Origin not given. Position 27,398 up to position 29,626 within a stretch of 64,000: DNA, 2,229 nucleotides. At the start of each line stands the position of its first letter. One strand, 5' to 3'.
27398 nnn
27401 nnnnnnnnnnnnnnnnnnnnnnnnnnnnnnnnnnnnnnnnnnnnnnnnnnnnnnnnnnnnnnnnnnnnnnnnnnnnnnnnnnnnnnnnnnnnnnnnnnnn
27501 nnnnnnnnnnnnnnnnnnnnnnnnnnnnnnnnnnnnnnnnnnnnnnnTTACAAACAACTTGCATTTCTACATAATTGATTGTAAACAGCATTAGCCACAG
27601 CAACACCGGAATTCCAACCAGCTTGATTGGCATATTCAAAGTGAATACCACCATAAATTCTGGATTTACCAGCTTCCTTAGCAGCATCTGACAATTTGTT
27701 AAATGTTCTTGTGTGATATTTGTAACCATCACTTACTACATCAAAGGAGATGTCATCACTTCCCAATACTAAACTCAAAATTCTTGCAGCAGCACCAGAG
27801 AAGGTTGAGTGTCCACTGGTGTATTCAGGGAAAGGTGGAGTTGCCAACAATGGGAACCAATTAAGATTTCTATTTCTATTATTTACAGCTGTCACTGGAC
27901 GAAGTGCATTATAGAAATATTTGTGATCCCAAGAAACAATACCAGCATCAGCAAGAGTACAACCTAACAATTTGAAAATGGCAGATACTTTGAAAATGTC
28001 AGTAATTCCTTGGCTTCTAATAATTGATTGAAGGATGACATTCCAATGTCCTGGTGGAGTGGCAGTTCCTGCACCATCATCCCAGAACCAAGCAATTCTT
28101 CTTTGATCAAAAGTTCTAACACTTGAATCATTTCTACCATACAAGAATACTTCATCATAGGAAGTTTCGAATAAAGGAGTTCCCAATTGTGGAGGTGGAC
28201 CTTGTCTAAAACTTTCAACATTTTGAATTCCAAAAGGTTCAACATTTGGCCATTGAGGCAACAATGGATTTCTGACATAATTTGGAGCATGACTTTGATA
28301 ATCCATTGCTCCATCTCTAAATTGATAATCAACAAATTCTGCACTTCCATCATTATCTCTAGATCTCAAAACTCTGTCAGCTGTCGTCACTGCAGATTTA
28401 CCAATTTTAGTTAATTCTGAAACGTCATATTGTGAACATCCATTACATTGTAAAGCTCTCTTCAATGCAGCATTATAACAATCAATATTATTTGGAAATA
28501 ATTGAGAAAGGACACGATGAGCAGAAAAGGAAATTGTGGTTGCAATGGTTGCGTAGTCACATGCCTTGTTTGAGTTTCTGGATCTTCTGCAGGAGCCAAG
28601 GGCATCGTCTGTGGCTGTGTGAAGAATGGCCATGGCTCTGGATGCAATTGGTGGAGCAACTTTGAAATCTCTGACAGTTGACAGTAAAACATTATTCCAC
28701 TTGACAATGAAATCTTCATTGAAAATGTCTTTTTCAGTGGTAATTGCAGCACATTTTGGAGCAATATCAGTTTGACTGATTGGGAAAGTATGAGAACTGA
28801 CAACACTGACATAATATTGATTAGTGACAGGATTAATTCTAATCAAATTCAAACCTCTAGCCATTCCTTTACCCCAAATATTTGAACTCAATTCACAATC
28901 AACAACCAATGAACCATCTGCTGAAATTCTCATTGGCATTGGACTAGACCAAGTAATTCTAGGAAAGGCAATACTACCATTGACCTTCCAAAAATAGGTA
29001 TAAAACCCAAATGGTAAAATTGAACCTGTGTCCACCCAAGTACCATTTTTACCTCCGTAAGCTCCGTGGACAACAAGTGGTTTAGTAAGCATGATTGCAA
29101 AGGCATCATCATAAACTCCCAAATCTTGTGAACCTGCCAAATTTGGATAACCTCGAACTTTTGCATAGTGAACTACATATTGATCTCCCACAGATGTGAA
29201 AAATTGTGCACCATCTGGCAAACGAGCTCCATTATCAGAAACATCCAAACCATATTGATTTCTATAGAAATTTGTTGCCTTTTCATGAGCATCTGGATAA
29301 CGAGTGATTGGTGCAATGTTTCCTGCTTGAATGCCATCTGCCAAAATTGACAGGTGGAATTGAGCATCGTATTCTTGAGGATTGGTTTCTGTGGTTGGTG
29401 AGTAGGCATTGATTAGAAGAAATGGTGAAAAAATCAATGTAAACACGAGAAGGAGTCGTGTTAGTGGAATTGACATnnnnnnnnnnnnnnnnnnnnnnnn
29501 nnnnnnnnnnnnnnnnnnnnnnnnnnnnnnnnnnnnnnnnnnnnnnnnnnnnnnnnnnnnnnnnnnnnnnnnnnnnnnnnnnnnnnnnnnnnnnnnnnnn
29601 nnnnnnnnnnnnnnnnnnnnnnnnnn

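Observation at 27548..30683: Divergent gene pair: an intronless secreted vanadium-haloperoxidase/PAP2-like enzyme and a stand-alone secreted paralog of its N-terminal domain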

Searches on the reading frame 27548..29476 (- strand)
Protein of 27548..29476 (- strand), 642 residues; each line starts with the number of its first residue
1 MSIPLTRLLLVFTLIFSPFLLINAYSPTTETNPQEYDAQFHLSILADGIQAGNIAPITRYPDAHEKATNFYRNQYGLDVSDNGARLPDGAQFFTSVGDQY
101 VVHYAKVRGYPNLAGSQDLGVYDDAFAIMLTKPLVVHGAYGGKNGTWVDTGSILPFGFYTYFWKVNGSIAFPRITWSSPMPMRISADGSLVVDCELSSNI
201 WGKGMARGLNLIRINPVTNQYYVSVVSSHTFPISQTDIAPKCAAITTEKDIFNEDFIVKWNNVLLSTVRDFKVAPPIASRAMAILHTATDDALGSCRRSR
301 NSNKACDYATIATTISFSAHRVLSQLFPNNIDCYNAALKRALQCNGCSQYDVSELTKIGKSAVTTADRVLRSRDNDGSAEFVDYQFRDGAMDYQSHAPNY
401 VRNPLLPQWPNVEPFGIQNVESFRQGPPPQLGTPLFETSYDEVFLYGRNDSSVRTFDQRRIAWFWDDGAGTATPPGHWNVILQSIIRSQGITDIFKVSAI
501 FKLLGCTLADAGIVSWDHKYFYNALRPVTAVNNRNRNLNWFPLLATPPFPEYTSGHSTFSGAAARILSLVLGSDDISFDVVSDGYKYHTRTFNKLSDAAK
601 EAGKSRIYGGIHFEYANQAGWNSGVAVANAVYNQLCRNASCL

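Call 3: search_protein_families(library=pfam, proteins=[window:27548-29476:-], max_evalue=1)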
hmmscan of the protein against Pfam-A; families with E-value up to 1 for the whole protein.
window:27548-29476:- (642 aa): 5 families
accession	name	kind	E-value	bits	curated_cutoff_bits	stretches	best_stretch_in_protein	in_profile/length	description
PF01569.27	PAP2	-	4.3e-08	33.4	27.2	1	503-634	5-124/130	PAP2 superfamily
PF17897.7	VCPO_N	-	0.00032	21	29.3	1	247-301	5-65/216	Vanadium chloroperoxidase N-terminal domain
PF21167.2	DUF6851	-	0.023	15.5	27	1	293-386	22-110/140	Domain of unknown function (DUF6851)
PF22778.2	VCPO_2nd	-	0.036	14.5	27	0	507-532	9-34/177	VCPO second helical-bundle domain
PF11149.13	DUF2924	-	0.052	14.3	31.2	1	576-613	95-132/135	Protein of unknown function (DUF2924)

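Call 5: find_homologous_proteins(query=window:27548-29476:-)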
Query window:27548-29476:- (642 aa): 118 proteins with E <= 0.001 among 8000 candidates.
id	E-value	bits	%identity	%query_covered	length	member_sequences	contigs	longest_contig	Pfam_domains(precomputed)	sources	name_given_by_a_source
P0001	0.0e+0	1315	87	97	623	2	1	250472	PF22778.4,PF01569.28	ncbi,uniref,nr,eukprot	ncbi:PAP2_haloperoxidase domain-containing protein [Naegleria gruberi]|uniref:PAP2_haloperoxidase do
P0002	0.0e+0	1034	69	99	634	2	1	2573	PF22778.4,PF01569.28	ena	-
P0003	0.0e+0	1027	69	97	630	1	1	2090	PF22778.4,PF01569.28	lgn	-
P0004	9.9e-255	865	60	96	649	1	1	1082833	PF22778.4,PF01569.28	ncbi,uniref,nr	ncbi:hypothetical protein C9374_007298 [Naegleria lovaniensis]|uniref:Phosphatidic acid phosphatase 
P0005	3.8e-246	837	60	95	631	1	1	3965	PF22778.4,PF01569.28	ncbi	-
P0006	1.5e-245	835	58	95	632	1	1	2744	PF22778.4,PF01569.28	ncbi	-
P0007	5.2e-243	826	58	96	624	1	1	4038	PF21167.3,PF22778.4,PF01569.28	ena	-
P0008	5.0e-233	793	53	99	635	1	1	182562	PF22778.4,PF01569.28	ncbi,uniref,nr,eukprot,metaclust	ncbi:predicted protein [Naegleria gruberi]|uniref:Predicted protein n=1 Tax=Naegleria gruberi TaxID=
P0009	7.4e-86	307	43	61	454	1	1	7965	PF22778.4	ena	-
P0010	2.2e-82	296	43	61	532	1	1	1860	PF22778.4,PF01569.28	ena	-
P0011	6.4e-82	294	41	61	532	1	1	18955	PF22778.4,PF01569.28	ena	-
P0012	8.9e-82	294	41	60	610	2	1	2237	PF22778.4,PF01569.28,PF17897.8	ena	-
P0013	6.1e-81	291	40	61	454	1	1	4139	PF22778.4,PF01569.28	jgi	-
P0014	2.4e-80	289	38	63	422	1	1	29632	PF21167.3,PF22778.4,PF01569.28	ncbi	-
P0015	4.4e-80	288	41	60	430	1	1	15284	PF22778.4,PF01569.28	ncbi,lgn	-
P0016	8.8e-79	284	39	61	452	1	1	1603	PF22778.4,PF01569.28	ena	-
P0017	1.6e-78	283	40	61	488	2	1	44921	PF22778.4,PF01569.28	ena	-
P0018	3.3e-78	282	40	61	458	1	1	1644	PF22778.4,PF01569.28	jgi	-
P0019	3.8e-78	282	41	59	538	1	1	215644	PF22778.4,PF01569.28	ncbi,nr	ncbi:MAG TPA: vanadium-dependent haloperoxidase [Thermoanaerobaculia bacterium]|nr:vanadium-dependen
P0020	6.7e-78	281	39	60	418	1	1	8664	PF22778.4,PF01569.28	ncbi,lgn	-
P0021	7.9e-78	281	38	61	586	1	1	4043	PF22778.4,PF01569.28,PF00353.26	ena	-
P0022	1.1e-77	280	42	58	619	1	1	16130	PF22778.4,PF01569.28,PF00353.26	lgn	-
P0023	1.3e-77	280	41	61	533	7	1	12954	PF22778.4,PF01569.28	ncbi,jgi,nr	ncbi:MAG: large repetitive protein [Acidobacteriota bacterium]|jgi:membrane-associated phospholipid 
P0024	1.5e-77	280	39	61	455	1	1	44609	PF22778.4,PF01569.28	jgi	jgi:membrane-associated phospholipid phosphatase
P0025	1.6e-77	280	38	60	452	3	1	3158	PF22778.4,PF01569.28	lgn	-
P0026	1.6e-77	280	39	62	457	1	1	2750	PF22778.4,PF01569.28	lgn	-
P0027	3.0e-77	279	39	61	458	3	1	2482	PF22778.4,PF01569.28,PF17897.8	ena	-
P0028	4.7e-77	278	40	57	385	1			PF22778.4,PF01569.28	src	-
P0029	3.8e-76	275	40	60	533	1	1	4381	PF22778.4,PF01569.28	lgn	-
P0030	4.1e-76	275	40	62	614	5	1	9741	PF22778.4,PF01569.28,PF11721.15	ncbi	-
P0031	2.0e-75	273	40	62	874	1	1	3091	PF22778.4,PF01569.28,PF11721.15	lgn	-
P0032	2.1e-75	273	40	60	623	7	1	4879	PF22778.4,PF01569.28,PF00353.26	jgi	-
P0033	2.2e-75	273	38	60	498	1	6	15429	PF22778.4,PF01569.28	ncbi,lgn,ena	-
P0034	1.1e-74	270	39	61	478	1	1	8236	PF22778.4,PF01569.28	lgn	-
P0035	1.2e-74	270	40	61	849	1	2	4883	PF22778.4,PF01569.28,PF11721.15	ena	-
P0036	2.8e-74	269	37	61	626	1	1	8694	PF22778.4,PF01569.28,PF00353.26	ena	-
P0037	5.1e-74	268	40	62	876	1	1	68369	PF22778.4,PF01569.28,PF12819.14,PF11721.15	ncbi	-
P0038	1.4e-73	267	38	61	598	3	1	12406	PF22778.4,PF01569.28,PF17897.8,PF00353.26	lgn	-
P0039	2.4e-73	266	39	62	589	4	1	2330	PF22778.4,PF01569.28,PF17897.8,PF00353.26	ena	-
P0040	2.9e-73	266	39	60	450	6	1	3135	PF22778.4,PF01569.28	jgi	jgi:membrane-associated phospholipid phosphatase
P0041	1.2e-72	264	36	60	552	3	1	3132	PF22778.4,PF01569.28,PF17897.8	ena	-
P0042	2.3e-72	263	39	60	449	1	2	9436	PF22778.4,PF01569.28,PF17897.8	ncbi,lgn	-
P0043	4.8e-72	262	41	58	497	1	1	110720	PF22778.4,PF01569.28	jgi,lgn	jgi:hypothetical protein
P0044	5.1e-72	262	40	61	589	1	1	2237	PF22778.4,PF01569.28,PF17897.8,PF00353.26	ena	-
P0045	6.6e-72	261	40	60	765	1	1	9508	PF01839.30,PF22778.4,PF01569.28,PF13517.13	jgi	jgi:membrane-associated phospholipid phosphatase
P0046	1.1e-71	260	39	60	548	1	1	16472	PF22778.4,PF01569.28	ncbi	-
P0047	1.2e-71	260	39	62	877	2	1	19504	PF22778.4,PF01569.28,PF17897.8,PF11721.15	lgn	-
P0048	2.3e-71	259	38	60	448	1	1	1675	PF22778.4,PF01569.28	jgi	jgi:membrane-associated phospholipid phosphatase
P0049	4.2e-71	258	39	60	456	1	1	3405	PF22778.4,PF01569.28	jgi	jgi:hypothetical protein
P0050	5.6e-71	258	40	61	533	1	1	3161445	PF22778.4,PF01569.28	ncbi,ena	-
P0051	5.8e-71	258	39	58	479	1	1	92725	PF22778.4,PF01569.28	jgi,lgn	jgi:hypothetical protein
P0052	1.7e-70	256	39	59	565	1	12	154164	PF22778.4,PF01569.28,PF17897.8,PF00353.26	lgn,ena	-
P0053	2.1e-70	256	40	59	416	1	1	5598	PF22778.4,PF01569.28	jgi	jgi:membrane-associated phospholipid phosphatase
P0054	2.5e-70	256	37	62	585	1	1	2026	PF22778.4,PF01569.28,PF00353.26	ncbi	-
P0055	3.4e-70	255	38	60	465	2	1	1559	PF21167.3,PF22778.4,PF01569.28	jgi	-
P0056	3.5e-70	255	38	60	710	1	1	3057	PF22778.4,PF01569.28,PF07595.18,PF00353.26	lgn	-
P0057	3.7e-70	255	36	64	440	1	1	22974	PF22778.4,PF01569.28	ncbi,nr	ncbi:MAG: vanadium-dependent haloperoxidase [Gemmataceae bacterium]|nr:vanadium-dependent haloperoxi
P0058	1.1e-69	254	38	60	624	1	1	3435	PF22778.4,PF01569.28,PF00353.26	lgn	-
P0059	1.7e-69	253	38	60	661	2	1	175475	PF22778.4,PF01569.28,PF00353.26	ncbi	-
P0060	2.5e-69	253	38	61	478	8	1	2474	PF22778.4,PF01569.28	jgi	jgi:membrane-associated phospholipid phosphatase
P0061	4.6e-69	252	37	62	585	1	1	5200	PF22778.4,PF01569.28,PF00353.26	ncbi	-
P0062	1.1e-68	251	36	62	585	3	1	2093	PF22778.4,PF01569.28,PF00353.26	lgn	-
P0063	5.6e-68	248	38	60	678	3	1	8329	PF18885.7,PF22778.4,PF01569.28,PF17897.8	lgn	-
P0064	5.8e-68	248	36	62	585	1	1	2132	PF22778.4,PF01569.28,PF00353.26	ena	-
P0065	7.5e-68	248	37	62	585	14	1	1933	PF22778.4,PF01569.28,PF00353.26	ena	-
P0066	8.0e-68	248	37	61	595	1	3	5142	PF22778.4,PF01569.28,PF00353.26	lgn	-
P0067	9.7e-68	247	36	62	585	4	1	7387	PF22778.4,PF01569.28,PF00353.26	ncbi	-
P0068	1.5e-67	247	37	59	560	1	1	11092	PF22778.4,PF01569.28,PF00353.26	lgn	-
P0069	2.2e-67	246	39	58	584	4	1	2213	PF22778.4,PF01569.28,PF00353.26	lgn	-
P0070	4.6e-67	245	36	62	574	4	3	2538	PF22778.4,PF01569.28,PF00353.26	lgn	-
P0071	6.8e-67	245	36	62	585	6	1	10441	PF22778.4,PF01569.28,PF00353.26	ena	-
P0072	7.7e-67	244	37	60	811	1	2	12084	PF22778.4,PF01569.28,PF20245.4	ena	-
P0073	1.4e-66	244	36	62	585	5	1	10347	PF22778.4,PF01569.28,PF00353.26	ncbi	ncbi:MAG: phosphatase PAP2 family protein [Planctomycetaceae bacterium]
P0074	2.2e-66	243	37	60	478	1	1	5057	PF22778.4,PF01569.28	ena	-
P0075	2.8e-66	243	38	61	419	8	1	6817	PF22778.4,PF01569.28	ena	-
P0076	2.8e-66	243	37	59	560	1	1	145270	PF22778.4,PF01569.28,PF00353.26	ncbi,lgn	ncbi:MAG: phosphatase PAP2 family protein [Pirellulaceae bacterium]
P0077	3.9e-66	242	37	64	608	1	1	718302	PF22778.4,PF00404.25,PF01569.28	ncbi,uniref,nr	ncbi:PAP2 superfamily protein [Rubripirellula tenax]|uniref:PAP2 superfamily protein n=1 Tax=Rubripi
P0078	6.6e-66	241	38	60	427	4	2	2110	PF22778.4,PF01569.28,PF17897.8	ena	-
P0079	1.8e-64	237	36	59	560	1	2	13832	PF22778.4,PF01569.28,PF00353.26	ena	-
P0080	5.5e-64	235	37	59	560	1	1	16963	PF22778.4,PF01569.28,PF00353.26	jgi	jgi:PAP2 superfamily/RTX calcium-binding nonapeptide repeat (4 copies)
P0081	5.5e-64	235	36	59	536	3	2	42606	PF22778.4,PF01569.28,PF00353.26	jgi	jgi:hypothetical protein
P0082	2.6e-63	233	38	60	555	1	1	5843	PF01839.30,PF22778.4,PF01569.28,PF13517.13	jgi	jgi:hypothetical protein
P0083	1.6e-62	230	36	64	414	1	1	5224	PF22778.4,PF01569.28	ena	-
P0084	6.8e-62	228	35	64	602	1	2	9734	PF22778.4,PF01569.28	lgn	-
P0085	2.2e-61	226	40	52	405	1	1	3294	PF22778.4,PF01569.28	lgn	-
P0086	2.3e-59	220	37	58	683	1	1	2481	PF22778.4,PF01569.28,PF13620.13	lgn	-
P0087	6.8e-58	215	37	61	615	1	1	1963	PF22778.4,PF00404.25,PF01569.28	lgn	-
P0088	2.3e-55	206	36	60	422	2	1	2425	PF22778.4,PF01569.28,PF17897.8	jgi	jgi:hypothetical protein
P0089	3.5e-55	206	36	53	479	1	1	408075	PF22778.4,PF01569.28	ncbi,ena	-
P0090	9.2e-33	132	31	60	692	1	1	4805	PF22778.4,PF00404.25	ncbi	-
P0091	1.4e-13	68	24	43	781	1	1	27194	PF21167.3,PF22778.4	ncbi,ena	-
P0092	7.0e-13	66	23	43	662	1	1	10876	PF21167.3,PF07589.17,PF22778.4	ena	-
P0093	8.5e-13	66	24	43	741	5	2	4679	PF21167.3,PF22778.4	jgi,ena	-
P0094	3.3e-12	64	34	17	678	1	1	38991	PF21167.3,PF22778.4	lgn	-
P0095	3.6e-12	64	38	15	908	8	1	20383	PF21167.3,PF22778.4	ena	-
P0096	2.2e-11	61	22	43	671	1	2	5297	PF21167.3,PF22778.4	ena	-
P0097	5.8e-11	60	31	21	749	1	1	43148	PF21167.3,PF22778.4,PF00404.25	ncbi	-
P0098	1.3e-10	59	35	15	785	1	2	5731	PF21167.3,PF22778.4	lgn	-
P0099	1.5e-10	58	35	19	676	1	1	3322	PF21167.3,PF22778.4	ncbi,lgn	-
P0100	4.6e-10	57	23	43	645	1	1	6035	PF21167.3,PF22778.4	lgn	-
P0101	1.0e-9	56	24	42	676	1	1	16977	PF21167.3,PF22778.4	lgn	-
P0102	2.4e-9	54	22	43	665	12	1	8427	PF21167.3,PF22778.4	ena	-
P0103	2.5e-9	54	22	43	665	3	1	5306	PF21167.3,PF22778.4,PF01569.28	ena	-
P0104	7.1e-9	53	38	11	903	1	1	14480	PF21167.3,PF22778.4,PF13385.14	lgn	-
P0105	1.7e-8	52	39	12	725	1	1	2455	PF21167.3,PF22778.4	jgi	jgi:hypothetical protein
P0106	2.7e-8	51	32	16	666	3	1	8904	PF21167.3,PF22778.4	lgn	-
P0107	4.4e-8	50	23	46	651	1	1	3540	PF21167.3,PF22778.4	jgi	jgi:hypothetical protein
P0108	6.4e-8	50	31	15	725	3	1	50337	PF21167.3,PF22778.4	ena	-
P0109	7.0e-8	50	37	13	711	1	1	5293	PF21167.3,PF22778.4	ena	-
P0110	9.2e-8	49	24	42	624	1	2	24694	PF21167.3,PF22778.4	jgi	jgi:hypothetical protein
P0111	1.2e-7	49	23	43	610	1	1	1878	PF21167.3,PF22778.4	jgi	jgi:hypothetical protein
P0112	1.5e-7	49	33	12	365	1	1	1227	PF22778.4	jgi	jgi:hypothetical protein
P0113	4.4e-7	47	23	43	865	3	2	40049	PF21167.3,PF22778.4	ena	-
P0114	4.5e-7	47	36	12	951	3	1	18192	PF21167.3,PF22778.4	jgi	jgi:hypothetical protein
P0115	2.3e-6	45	36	14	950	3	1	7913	PF21167.3,PF22778.4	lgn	-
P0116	9.3e-6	43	26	35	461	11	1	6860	PF22778.4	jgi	jgi:hypothetical protein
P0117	7.3e-5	40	34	12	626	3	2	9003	PF21167.3,PF22778.4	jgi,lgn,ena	-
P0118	2.6e-4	38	23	43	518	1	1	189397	PF21167.3,PF22778.4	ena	-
